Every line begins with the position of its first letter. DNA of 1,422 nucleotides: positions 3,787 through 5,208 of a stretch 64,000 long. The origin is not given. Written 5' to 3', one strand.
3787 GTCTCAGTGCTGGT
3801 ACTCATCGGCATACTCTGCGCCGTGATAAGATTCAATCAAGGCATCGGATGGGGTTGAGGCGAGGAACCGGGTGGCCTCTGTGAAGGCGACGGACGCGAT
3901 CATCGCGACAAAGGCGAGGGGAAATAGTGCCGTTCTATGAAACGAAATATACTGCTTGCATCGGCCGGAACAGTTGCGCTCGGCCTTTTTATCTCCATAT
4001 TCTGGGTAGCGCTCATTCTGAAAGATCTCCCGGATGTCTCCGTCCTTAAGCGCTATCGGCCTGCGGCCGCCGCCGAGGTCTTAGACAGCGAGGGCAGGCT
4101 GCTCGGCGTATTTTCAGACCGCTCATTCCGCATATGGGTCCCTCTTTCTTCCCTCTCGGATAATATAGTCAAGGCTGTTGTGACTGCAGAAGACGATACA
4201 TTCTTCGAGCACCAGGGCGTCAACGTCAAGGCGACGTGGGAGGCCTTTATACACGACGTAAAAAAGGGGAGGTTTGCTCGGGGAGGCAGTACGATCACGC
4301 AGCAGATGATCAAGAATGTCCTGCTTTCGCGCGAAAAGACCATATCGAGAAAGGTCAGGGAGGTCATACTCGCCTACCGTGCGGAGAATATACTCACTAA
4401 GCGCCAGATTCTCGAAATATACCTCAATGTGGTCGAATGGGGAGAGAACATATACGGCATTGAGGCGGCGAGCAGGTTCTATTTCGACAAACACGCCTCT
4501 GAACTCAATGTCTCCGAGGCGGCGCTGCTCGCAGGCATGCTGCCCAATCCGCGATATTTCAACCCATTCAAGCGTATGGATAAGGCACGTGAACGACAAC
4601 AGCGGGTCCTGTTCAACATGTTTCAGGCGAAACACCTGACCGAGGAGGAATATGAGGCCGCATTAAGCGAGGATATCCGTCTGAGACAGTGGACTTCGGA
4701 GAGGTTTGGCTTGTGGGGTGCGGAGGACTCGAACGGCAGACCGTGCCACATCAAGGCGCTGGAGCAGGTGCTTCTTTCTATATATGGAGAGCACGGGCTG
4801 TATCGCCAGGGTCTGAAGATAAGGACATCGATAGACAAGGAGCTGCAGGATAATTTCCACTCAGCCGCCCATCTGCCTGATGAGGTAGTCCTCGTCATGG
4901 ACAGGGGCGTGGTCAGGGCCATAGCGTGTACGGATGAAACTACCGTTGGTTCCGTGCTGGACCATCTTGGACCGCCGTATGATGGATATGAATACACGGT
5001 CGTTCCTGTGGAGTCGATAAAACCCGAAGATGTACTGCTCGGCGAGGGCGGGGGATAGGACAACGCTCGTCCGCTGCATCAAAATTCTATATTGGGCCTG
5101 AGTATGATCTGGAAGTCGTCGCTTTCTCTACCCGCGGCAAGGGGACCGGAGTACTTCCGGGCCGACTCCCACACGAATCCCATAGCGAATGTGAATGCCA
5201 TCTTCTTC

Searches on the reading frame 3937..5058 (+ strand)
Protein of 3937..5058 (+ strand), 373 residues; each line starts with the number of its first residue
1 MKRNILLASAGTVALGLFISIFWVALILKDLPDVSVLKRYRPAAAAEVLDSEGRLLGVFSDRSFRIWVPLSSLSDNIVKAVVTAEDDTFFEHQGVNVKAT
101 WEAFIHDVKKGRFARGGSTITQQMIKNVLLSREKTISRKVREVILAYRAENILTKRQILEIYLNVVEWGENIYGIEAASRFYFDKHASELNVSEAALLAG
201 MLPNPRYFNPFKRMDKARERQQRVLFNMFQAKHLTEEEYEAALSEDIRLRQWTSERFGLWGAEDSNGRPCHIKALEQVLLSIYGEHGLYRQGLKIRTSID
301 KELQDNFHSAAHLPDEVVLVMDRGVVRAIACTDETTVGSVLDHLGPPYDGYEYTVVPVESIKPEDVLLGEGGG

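Call 78: search_protein_families(library=pfam, proteins=[window:3937-5058:+], max_evalue=0.0001)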
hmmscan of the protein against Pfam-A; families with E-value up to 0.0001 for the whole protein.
window:3937-5058:+ (373 aa): 1 family
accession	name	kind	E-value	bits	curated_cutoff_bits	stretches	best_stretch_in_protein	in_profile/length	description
PF00912.28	Transgly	-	8.6e-63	211.4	27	1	53-228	2-177/178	Transglycosylase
